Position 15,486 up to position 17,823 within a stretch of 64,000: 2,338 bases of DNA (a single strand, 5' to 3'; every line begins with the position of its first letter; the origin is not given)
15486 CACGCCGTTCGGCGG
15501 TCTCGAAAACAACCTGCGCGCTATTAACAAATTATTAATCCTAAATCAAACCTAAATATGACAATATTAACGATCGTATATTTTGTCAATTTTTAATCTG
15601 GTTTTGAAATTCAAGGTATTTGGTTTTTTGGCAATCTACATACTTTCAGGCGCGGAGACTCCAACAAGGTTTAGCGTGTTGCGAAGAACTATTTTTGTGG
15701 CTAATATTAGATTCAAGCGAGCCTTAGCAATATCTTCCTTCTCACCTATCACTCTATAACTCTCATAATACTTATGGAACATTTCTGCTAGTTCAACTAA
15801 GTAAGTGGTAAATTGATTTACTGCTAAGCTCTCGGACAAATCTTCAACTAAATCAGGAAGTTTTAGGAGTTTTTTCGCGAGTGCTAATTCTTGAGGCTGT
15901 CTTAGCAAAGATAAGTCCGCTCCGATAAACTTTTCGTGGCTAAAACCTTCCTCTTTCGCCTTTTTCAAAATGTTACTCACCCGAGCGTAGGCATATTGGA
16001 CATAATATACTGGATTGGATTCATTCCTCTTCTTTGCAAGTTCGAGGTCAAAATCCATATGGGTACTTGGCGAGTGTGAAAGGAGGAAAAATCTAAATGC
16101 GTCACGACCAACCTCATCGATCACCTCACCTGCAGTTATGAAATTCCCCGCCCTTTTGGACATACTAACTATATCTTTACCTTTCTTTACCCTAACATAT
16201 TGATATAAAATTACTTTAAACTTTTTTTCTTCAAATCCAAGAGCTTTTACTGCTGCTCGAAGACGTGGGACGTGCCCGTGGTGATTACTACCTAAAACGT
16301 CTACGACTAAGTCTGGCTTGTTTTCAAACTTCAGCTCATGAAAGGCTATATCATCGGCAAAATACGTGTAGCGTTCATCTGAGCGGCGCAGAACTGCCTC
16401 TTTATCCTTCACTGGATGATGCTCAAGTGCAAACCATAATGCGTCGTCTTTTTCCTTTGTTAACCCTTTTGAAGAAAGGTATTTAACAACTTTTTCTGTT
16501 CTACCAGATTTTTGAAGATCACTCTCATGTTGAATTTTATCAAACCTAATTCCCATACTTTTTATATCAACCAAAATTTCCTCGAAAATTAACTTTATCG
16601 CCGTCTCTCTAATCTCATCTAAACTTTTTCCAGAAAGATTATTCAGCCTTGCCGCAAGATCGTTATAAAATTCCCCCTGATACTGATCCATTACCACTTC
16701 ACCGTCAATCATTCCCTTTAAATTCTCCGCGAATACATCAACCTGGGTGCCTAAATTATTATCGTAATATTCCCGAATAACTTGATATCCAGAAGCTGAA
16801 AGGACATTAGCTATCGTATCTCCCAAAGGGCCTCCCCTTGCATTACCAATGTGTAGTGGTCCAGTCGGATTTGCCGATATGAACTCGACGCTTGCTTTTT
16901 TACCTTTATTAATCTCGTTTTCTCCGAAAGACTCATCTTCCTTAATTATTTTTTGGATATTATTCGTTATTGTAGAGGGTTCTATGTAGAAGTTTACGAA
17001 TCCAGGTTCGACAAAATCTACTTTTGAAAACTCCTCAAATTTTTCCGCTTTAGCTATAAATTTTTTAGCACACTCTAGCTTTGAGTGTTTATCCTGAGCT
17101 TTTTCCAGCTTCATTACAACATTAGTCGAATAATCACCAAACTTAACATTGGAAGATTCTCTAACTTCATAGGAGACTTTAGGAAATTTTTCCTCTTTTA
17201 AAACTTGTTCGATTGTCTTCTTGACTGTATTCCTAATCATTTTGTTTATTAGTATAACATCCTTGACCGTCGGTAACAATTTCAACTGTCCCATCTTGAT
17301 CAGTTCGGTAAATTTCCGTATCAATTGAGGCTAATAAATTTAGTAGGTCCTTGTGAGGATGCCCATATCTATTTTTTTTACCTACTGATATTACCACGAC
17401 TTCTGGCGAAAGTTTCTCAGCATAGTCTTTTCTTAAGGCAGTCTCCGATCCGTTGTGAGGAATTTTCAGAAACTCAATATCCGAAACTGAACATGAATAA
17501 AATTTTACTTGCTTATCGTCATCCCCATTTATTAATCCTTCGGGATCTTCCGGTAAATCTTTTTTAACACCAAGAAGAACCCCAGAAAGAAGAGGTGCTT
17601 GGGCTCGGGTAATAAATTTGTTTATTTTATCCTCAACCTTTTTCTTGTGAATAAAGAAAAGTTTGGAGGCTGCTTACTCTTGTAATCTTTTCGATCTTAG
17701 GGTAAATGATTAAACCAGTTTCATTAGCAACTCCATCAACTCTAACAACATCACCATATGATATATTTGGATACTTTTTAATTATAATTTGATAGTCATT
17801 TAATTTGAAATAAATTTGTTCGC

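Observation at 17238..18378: Competence DNA-uptake locus (comEA-comEC) present only as a decayed, fused remnant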

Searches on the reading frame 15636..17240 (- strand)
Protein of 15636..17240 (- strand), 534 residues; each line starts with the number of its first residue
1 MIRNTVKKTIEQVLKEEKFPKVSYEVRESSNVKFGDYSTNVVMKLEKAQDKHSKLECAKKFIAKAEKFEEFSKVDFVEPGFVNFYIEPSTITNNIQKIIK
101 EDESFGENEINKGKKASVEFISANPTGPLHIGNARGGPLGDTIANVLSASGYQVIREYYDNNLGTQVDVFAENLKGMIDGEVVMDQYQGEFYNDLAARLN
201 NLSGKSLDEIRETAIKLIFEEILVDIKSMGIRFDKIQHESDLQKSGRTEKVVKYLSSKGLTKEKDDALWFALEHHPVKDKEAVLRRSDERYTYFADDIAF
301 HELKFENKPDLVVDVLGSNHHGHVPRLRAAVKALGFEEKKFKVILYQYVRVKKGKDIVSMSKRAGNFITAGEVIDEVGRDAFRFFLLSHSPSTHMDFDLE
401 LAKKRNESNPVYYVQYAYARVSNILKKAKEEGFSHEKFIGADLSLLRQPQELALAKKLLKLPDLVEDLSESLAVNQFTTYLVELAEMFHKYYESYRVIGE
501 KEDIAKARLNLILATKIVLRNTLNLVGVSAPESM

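Call 9: find_related_loci(query=window:15636-17240:-, collection=genome_contigs, flank=10000)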
Query window:15636-17240:- (534 aa) in genome_contigs; peptide patterns used: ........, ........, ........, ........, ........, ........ (x = any residue, [..] = any of these).
109 stretches matched a pattern; 50 encode a relative of the query (tblastn E <= 1e-3); 50 distinct loci.
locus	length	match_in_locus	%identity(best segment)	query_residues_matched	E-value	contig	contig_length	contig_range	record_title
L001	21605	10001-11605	48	1-534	2e-166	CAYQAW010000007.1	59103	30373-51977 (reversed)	MAG TPA_asm: uncultured Gammaproteobacteria bacterium isolate binchicken_co251_588 genome assembly, contig: NODE_739_len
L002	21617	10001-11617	47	1-534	2e-164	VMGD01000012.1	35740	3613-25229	MAG: Microgenomates group bacterium Gr01-1014_7 G01um10147_scaffold_332, whole genome shotgun sequence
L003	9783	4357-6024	49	1-534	2e-162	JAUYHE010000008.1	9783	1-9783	MAG: bacterium isolate C24_maxbin.080_sub C24_k141_25457, whole genome shotgun sequence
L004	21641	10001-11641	48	1-534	3e-162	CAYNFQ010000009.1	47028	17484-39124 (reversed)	MAG TPA_asm: uncultured Gammaproteobacteria bacterium isolate binchicken_co110_279 genome assembly, contig: NODE_1808_le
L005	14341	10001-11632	49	1-534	3e-162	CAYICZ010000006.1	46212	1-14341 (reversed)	MAG TPA_asm: uncultured Gammaproteobacteria bacterium isolate ERP119705_co18_1 genome assembly, contig: NODE_724_length_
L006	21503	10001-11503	51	31-534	1e-161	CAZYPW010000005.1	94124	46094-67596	MAG TPA_asm: uncultured Gammaproteobacteria bacterium isolate binchicken_co38_269 genome assembly, contig: NODE_596_leng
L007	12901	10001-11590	47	1-534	6e-160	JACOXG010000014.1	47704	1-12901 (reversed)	MAG: Candidatus Daviesbacteria bacterium isolate NC_groundwater_147_Ag_S-0.1um_38_19 S4_GD2017_2_S1_scaffold_887, whole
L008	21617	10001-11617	47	1-534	1e-159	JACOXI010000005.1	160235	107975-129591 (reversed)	MAG: Candidatus Daviesbacteria bacterium isolate NC_groundwater_149_Ag_S-0.1um_39_14 S4_GD2017_2_S1_scaffold_72, whole g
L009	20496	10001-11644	49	1-534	9e-159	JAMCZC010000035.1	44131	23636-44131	MAG: Patescibacteria group bacterium isolate FK_Sedi_B_Bin.322 NODE_2250_length_44131_cov_36.3079, whole genome shotgun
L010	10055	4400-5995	47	1-534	2e-158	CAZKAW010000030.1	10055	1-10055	MAG TPA_asm: uncultured Gammaproteobacteria bacterium isolate binchicken_co38_470 genome assembly, contig: NODE_14220_le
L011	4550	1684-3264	49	22-534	3e-160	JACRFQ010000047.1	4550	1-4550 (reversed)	MAG: Candidatus Levyibacteriota bacterium isolate NC_groundwater_1729_Pr3_B-0.1um_34_132 SR-2_scaffold_141_4121135, whol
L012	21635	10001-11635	48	1-534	8e-156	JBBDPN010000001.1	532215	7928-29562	MAG: Candidatus Woykebacteria bacterium isolate LejiaB_43_27 Lejia_B_10_length_532215_cov_16, whole genome shotgun seque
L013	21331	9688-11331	46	3-534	1e-154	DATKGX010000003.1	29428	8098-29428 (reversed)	MAG TPA_asm: Patescibacteria group bacterium isolate SMAG_U14562 k141_191463, whole genome shotgun sequence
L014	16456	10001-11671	48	1-534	2e-154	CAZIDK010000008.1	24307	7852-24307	MAG TPA_asm: uncultured Gammaproteobacteria bacterium isolate SRP302447_co4_23 genome assembly, contig: NODE_5425_length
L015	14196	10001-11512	49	35-534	4e-154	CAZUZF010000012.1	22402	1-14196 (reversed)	MAG TPA_asm: uncultured Gammaproteobacteria bacterium isolate binchicken_co38_1268 genome assembly, contig: NODE_4835_le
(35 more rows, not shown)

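Call 18: search_protein_families(library=pfam, max_evalue=0.01, proteins=[L012:7369-7986:+, L012:7952-9187:+, L012:9150-10004:+, L003:2169-3512:+, L003:3487-4338:+])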
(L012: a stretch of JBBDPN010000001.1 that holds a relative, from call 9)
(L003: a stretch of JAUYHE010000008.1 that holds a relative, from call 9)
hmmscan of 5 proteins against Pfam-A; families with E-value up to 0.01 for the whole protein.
L012:7369-7986:+ (205 aa): 5 families
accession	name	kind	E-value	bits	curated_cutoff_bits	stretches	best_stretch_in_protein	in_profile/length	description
PF12836.13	HHH_3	-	1.1e-13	51.5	27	1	146-202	4-64/65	Helix-hairpin-helix motif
PF10531.15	SLBB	-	9.9e-13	48.2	27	1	67-124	2-54/55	SLBB domain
PF00633.29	HHH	-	3.1e-06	27.2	24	1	149-174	4-29/30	Helix-hairpin-helix motif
PF06514.17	PsbU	-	1.5e-05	25.4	24.5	1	139-190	6-57/93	Photosystem II 12 kDa extrinsic protein (PsbU)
PF22461.2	SLBB_2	-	4.8e-05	23.8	27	1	67-106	3-44/79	SLBB domain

L012:7952-9187:+ (411 aa): 1 family
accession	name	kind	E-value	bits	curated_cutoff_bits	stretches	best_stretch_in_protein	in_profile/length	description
PF03772.21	Competence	-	4.7e-53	180.7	23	1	139-399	2-268/270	Competence protein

L012:9150-10004:+ (284 aa): 3 families
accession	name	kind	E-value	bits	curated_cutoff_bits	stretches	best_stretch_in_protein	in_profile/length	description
PF00753.33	Lactamase_B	-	5.3e-10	40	22.7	1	43-237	3-195/196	Metallo-beta-lactamase superfamily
PF12706.13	Lactamase_B_2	-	1.1e-05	25.6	27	1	58-150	2-99/200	Beta-lactamase superfamily domain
PF25281.1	MBL_MAP1B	-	0.00017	21.1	37.6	1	38-108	23-89/279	MAP1B MBL-like domain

L003:2169-3512:+ (447 aa): 1 family
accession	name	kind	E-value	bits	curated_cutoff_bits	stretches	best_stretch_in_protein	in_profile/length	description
PF03772.21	Competence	-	2.3e-53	181.8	23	1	178-439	1-268/270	Competence protein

L003:3487-4338:+ (283 aa): 4 families
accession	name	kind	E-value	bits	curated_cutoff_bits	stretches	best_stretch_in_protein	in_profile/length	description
PF12706.13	Lactamase_B_2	-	3.5e-09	37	27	1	58-158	2-108/200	Beta-lactamase superfamily domain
PF00753.33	Lactamase_B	-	2e-08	34.9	22.7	1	42-237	2-195/196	Metallo-beta-lactamase superfamily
PF25281.1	MBL_MAP1B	-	1.5e-05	24.6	37.6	1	39-118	24-99/279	MAP1B MBL-like domain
PF16661.11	Lactamase_B_6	-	0.0027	17.6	27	1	56-108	6-60/193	Metallo-beta-lactamase superfamily domain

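Call 23: find_related_loci(query=window:15636-17240:-, collection=metagenome_contigs, flank=6000)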
Query window:15636-17240:- (534 aa) in metagenome_contigs; peptide patterns used: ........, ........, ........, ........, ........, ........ (x = any residue, [..] = any of these).
197 stretches matched a pattern; 90 encode a relative of the query (tblastn E <= 1e-3); the best 80 are kept; 80 distinct loci.
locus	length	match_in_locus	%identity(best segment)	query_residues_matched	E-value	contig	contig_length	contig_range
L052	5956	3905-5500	62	1-534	0e+0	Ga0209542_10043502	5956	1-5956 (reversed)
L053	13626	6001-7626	52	1-534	0e+0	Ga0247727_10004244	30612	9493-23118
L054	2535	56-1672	51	1-534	0e+0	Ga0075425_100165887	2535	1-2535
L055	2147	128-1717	50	1-534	0e+0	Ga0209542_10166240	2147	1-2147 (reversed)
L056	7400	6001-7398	57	1-444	1e-171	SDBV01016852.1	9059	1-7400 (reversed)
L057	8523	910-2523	50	1-534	2e-170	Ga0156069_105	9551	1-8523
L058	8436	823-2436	50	1-534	2e-170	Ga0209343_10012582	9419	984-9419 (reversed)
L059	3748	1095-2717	48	1-534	2e-176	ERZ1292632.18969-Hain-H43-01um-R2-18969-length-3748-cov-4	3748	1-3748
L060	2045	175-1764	49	1-534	0e+0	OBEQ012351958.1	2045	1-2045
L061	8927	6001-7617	47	1-534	2e-165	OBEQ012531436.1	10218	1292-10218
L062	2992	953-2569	49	1-534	2e-174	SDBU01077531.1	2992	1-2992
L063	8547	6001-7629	48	1-534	5e-164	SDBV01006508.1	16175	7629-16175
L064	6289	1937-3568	49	1-534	2e-163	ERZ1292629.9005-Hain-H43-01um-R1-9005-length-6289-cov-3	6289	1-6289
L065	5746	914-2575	48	1-534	5e-161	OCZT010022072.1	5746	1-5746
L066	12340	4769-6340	49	25-534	2e-159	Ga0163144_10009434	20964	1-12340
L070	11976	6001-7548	48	21-534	8e-153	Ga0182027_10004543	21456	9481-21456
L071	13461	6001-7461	49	50-534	5e-152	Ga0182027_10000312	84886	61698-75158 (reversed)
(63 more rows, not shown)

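Call 40: find_encoding_contigs(protein=window:15639-17240:-, flank=4000, max_places=10)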
Protein seq(534 aa) (534 aa): 4 contigs read that carry it; 2 places shown.
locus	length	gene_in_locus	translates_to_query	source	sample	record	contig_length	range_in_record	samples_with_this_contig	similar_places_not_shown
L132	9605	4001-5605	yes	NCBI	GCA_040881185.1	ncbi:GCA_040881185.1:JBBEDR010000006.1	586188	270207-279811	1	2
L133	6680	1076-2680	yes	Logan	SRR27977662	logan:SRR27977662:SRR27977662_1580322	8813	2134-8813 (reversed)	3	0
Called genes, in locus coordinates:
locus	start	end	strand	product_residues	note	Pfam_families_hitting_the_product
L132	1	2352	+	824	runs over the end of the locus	PF00133:tRNA-synt_1, PF09334:tRNA-synt_1g, PF13603:tRNA-synt_1_2, PF00133:tRNA-synt_1, PF09334:tRNA-synt_1g, PF08264:Anticodon_1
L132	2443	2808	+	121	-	-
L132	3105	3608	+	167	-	PF12836:HHH_3 (weak)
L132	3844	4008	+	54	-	-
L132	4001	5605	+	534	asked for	PF03485:Arg_tRNA_synt_N, PF00133:tRNA-synt_1 (faint), PF00750:tRNA-synt_1d, PF01921:tRNA-synt_1f (faint), PF09334:tRNA-synt_1g (faint), PF05746:DALR_1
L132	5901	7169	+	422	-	PF00675:Peptidase_M16, PF05193:Peptidase_M16_C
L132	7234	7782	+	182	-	PF00334:NDK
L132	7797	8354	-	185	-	PF07963:N_methyl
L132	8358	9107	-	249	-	PF07963:N_methyl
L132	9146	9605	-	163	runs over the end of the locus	PF07963:N_methyl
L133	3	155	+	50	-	?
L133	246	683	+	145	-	-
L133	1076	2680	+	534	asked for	PF03485:Arg_tRNA_synt_N, PF00133:tRNA-synt_1 (faint), PF00750:tRNA-synt_1d, PF01921:tRNA-synt_1f (faint), PF09334:tRNA-synt_1g (faint), PF05746:DALR_1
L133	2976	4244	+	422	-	PF00675:Peptidase_M16, PF05193:Peptidase_M16_C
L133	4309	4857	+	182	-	PF00334:NDK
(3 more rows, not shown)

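Call 53: list_cluster_members(proteins=[P0029, window:15639-17240:-])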
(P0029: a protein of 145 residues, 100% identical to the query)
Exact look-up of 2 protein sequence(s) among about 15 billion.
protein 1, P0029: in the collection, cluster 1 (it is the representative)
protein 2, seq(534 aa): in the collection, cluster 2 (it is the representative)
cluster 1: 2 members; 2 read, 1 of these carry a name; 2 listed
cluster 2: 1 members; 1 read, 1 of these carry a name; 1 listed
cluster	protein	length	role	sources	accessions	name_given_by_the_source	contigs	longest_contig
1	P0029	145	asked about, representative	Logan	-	-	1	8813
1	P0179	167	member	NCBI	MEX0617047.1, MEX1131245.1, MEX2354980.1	MAG: helix-hairpin-helix domain-containing protein [Candidatus Woykebacteria bacterium]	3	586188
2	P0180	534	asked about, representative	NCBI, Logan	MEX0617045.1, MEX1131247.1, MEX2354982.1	MAG: arginine--tRNA ligase [Candidatus Woykebacteria bacterium]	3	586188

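Call 56: search_protein_families(library=pfam, max_evalue=0.01, proteins=[L071:69-2237:+, L070:2079-2345:+, L070:2329-2652:+, P0179, L002:9042-9944:+])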
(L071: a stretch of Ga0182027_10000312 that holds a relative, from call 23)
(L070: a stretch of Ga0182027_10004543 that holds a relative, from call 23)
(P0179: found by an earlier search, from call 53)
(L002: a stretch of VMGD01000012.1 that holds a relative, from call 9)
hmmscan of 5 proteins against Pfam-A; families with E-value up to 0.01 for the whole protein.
L071:69-2237:+ (722 aa): 6 families
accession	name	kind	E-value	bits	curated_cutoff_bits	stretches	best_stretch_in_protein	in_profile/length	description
PF13603.12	tRNA-synt_1_2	-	3.1e-52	177.2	25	1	2-133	15-142/185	Leucyl-tRNA synthetase, editing domain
PF00133.28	tRNA-synt_1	-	2.2e-23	83.1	22.7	1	331-534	226-411/414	tRNA synthetases class I (I, L, M and V)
PF08264.19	Anticodon_1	-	9.1e-22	78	25.1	1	571-680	6-142/148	Anticodon-binding domain of tRNA ligase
PF00293.34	NUDIX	-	5.7e-11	43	21.1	1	177-277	29-128/134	NUDIX domain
PF09334.17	tRNA-synt_1g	-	5.1e-05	22.6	20.1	1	483-541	314-371/391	tRNA synthetases class I (M)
PF01406.26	tRNA-synt_1e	-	0.0037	17.1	27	0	475-523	232-279/301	tRNA synthetases class I (C) catalytic domain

L070:2079-2345:+ (88 aa): 0 families

L070:2329-2652:+ (107 aa): 0 families

P0179 (167 aa): 1 family
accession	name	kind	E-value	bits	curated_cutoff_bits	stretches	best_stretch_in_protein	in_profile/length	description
PF12836.13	HHH_3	-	1.7e-06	28.5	27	1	2-46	9-57/65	Helix-hairpin-helix motif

L002:9042-9944:+ (300 aa): 1 family
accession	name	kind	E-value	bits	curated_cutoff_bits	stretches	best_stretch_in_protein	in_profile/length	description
PF03772.21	Competence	-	6.2e-47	160.6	23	1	33-291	2-267/270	Competence protein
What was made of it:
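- On ComEC/Rec2 (functional member): In the relatives it is present at E about 1e-47 to 1e-57 (calls 18, 56).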

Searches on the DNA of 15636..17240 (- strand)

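Call 28: search_rna_families(source=L056, start=5200, end=6100, threshold=evalue, max_evalue=0.1)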
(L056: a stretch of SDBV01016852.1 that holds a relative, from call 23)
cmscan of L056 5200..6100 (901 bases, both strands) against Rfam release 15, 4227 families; matches with E-value up to 0.1: 0.
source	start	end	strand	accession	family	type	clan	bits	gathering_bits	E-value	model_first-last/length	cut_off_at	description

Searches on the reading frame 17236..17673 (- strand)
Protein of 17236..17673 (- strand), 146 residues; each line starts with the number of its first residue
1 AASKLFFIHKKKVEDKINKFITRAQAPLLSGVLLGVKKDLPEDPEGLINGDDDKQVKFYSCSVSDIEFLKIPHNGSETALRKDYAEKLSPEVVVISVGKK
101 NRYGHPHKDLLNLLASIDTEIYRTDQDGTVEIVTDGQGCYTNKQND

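Call 5: search_protein_families(library=pfam, max_evalue=1, proteins=[window:17236-17673:-])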
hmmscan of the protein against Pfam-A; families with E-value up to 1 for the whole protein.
seq(146 aa): 0 families

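Call 6: search_protein_families(library=ncbifam, max_evalue=1, proteins=[window:17236-17673:-])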
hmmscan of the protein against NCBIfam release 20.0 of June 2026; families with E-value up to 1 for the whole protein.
seq(146 aa): 3 families
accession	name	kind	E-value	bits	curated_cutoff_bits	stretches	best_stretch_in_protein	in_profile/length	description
TIGR00361.1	ComEC_Rec2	equivalog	1.6e-10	39.8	190.05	1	64-128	597-663/663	DNA internalization-related competence protein ComEC/Rec2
NF049846.1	blaAHM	exception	3.7e-06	26.1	590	1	52-138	217-299/304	AHM family subclass B3-like metallo-beta-lactamase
NF008580.0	PRK11539.1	equivalog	0.0023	16.3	969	1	66-132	660-726/758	ComEC family protein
